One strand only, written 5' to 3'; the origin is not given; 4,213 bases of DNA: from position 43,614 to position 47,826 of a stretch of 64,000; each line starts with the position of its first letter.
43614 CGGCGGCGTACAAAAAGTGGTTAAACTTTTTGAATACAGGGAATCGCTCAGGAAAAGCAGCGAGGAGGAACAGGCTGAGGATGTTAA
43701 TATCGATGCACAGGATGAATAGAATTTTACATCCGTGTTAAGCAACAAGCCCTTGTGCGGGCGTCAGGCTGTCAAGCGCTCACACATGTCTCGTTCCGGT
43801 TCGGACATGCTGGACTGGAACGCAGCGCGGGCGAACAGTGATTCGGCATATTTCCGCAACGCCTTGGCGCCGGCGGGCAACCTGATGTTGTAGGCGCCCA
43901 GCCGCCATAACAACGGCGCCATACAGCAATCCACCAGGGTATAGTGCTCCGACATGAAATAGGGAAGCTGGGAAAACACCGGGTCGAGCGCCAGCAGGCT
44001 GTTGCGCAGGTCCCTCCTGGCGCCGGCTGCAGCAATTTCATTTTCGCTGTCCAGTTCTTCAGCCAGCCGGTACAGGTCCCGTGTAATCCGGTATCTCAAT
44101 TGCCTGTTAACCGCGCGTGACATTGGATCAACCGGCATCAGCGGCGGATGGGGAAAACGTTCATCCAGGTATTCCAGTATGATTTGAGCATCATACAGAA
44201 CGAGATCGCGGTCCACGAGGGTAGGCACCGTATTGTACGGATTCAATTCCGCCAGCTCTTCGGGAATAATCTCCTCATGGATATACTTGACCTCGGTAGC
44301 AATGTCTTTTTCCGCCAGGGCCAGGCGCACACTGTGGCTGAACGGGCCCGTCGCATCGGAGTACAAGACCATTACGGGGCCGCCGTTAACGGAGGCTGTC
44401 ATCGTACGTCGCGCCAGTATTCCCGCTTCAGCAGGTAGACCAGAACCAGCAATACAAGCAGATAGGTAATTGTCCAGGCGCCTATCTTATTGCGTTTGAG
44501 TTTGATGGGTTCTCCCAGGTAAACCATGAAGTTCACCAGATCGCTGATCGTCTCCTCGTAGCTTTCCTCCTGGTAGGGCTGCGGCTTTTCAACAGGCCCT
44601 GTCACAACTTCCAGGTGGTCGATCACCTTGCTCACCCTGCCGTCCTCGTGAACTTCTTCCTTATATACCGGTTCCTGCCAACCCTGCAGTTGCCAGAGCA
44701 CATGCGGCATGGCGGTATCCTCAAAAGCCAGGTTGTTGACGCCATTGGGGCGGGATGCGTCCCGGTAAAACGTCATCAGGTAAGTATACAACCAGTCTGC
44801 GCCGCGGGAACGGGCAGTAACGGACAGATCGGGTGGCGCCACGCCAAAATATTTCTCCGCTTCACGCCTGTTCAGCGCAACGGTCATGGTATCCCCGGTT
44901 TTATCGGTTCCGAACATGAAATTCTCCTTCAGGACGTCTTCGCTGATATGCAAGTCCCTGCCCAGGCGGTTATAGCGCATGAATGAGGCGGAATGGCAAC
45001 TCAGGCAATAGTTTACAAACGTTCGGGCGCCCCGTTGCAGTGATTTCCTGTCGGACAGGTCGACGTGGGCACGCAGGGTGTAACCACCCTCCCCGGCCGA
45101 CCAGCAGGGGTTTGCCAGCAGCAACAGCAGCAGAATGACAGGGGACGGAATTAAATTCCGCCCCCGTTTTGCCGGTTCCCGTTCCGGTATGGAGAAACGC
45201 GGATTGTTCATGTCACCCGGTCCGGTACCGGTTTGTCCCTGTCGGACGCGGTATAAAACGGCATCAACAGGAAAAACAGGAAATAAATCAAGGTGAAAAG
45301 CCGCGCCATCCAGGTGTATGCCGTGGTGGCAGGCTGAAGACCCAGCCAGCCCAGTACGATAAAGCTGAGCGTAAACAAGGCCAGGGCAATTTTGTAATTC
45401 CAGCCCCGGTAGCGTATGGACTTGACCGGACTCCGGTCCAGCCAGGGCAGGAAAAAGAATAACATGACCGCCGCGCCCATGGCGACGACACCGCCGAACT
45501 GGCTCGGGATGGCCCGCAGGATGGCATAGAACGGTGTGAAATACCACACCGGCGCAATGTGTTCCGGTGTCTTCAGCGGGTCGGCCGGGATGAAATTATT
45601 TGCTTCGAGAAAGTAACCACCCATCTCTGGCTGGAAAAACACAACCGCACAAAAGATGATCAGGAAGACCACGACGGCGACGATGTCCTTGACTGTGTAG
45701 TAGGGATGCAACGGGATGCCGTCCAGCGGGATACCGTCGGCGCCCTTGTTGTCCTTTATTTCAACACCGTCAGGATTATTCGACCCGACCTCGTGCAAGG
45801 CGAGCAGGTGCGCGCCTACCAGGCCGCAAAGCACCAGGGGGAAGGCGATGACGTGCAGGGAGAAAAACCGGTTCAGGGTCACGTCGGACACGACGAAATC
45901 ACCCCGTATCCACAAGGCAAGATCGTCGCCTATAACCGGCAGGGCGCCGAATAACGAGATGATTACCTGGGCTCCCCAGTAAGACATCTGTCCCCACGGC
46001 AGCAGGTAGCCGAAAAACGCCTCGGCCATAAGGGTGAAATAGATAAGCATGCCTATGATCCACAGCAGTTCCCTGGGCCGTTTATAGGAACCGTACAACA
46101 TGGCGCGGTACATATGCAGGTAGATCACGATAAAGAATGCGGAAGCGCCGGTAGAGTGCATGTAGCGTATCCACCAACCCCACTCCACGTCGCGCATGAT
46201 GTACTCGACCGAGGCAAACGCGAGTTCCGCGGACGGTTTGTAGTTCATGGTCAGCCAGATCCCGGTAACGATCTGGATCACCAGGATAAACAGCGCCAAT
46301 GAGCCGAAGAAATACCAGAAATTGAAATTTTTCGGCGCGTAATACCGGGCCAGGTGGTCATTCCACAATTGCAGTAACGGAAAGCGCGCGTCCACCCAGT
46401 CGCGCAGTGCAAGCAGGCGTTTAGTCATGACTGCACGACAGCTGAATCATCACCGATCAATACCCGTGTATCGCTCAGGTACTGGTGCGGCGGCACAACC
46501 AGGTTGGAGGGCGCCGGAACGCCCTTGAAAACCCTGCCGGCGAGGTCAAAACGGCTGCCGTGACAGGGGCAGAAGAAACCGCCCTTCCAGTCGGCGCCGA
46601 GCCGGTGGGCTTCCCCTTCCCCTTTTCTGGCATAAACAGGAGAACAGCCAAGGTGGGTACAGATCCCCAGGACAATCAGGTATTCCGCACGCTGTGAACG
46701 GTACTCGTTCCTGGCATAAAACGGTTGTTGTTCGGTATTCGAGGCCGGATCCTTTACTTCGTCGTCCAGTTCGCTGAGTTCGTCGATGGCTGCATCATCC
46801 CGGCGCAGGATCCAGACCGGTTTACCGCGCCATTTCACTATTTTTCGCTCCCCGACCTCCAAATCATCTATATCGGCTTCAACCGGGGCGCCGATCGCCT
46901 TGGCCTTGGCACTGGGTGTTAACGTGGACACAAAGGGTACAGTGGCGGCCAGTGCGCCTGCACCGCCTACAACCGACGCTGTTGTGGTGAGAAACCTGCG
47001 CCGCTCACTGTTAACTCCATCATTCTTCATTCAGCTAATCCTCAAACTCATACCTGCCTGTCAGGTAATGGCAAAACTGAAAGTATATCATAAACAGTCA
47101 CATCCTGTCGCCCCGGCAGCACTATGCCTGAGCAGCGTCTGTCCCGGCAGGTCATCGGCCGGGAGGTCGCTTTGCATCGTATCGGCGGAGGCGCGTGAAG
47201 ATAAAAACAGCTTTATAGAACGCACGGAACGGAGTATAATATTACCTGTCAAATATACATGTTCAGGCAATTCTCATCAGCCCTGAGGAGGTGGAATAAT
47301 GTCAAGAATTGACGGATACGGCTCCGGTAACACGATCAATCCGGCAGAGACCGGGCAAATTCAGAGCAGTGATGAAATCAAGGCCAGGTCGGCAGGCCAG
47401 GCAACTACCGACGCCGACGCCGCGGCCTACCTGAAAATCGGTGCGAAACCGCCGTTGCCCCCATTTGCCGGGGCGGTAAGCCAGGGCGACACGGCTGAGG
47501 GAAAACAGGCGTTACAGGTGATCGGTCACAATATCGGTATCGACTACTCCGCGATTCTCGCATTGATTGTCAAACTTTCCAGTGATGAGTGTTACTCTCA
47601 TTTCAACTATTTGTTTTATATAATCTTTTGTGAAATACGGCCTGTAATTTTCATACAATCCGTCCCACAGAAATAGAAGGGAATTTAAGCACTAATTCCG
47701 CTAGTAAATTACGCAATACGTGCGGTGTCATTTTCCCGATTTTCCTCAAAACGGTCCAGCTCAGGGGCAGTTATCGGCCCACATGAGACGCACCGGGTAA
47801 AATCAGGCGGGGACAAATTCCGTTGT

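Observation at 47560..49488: Decayed island flank: AT-rich break, homopolymeric C/G tracts, a hairpin and duplicated RHH-like gene fragments, with no tRNA next to the P4-type integrase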

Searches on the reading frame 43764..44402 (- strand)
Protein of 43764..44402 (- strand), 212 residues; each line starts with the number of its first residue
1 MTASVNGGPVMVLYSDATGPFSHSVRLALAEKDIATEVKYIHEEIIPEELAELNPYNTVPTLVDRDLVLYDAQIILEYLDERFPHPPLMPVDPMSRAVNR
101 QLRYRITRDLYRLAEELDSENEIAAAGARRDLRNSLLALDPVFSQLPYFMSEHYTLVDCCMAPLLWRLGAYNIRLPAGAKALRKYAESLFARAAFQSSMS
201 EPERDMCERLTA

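Call 9: search_protein_families(library=pfam, proteins=[window:43764-44402:-], max_evalue=0.1)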
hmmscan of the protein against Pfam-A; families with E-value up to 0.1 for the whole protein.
window:43764-44402:- (212 aa): 6 families
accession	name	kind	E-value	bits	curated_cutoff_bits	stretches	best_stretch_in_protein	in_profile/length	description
PF13417.12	GST_N_3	-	3.8e-16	59.6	22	1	13-87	1-75/75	Glutathione S-transferase, N-terminal domain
PF13409.12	GST_N_2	-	2e-14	54.4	25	1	20-82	3-70/70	Glutathione S-transferase, N-terminal domain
PF02798.26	GST_N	-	4.9e-12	46.4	20.9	1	10-81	2-76/76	Glutathione S-transferase, N-terminal domain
PF00043.30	GST_C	-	1.2e-07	32.3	20.7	1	119-192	18-92/93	Glutathione S-transferase, C-terminal domain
PF13410.11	GST_C_2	-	1.1e-05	25.8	24.9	1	125-186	4-67/69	Glutathione S-transferase, C-terminal domain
PF00462.30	Glutaredoxin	-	0.0096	16.5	22.9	1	12-63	2-54/60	Glutaredoxin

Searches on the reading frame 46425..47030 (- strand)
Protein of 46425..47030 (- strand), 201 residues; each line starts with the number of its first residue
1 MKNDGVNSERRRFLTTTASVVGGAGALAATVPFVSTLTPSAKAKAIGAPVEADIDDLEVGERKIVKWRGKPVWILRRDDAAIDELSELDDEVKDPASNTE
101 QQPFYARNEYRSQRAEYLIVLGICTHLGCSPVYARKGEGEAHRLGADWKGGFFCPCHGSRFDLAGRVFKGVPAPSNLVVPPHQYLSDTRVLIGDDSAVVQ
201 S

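Call 9: search_protein_families(library=pfam, proteins=[window:46425-47030:-], max_evalue=0.1)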
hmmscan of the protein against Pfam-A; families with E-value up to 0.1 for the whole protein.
window:46425-47030:- (201 aa): 2 families
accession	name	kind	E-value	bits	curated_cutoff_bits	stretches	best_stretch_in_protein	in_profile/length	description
PF10399.14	UCR_Fe-S_N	-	8.5e-09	35.1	24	1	2-40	3-41/41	Ubiquitinol-cytochrome C reductase Fe-S subunit TAT signal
PF00355.32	Rieske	-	2.1e-08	34.4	20.3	1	110-177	29-84/88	Rieske [2Fe-2S] domain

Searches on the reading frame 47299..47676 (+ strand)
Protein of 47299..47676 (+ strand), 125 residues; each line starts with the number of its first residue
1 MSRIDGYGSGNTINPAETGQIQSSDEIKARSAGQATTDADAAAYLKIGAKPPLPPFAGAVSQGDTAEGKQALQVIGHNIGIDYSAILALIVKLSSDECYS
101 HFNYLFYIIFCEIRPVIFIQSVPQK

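Call 8: search_protein_families(library=pfam, proteins=[window:47299-47676:+], max_evalue=0.1)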
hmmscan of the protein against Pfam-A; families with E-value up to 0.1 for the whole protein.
window:47299-47676:+ (125 aa): 0 families
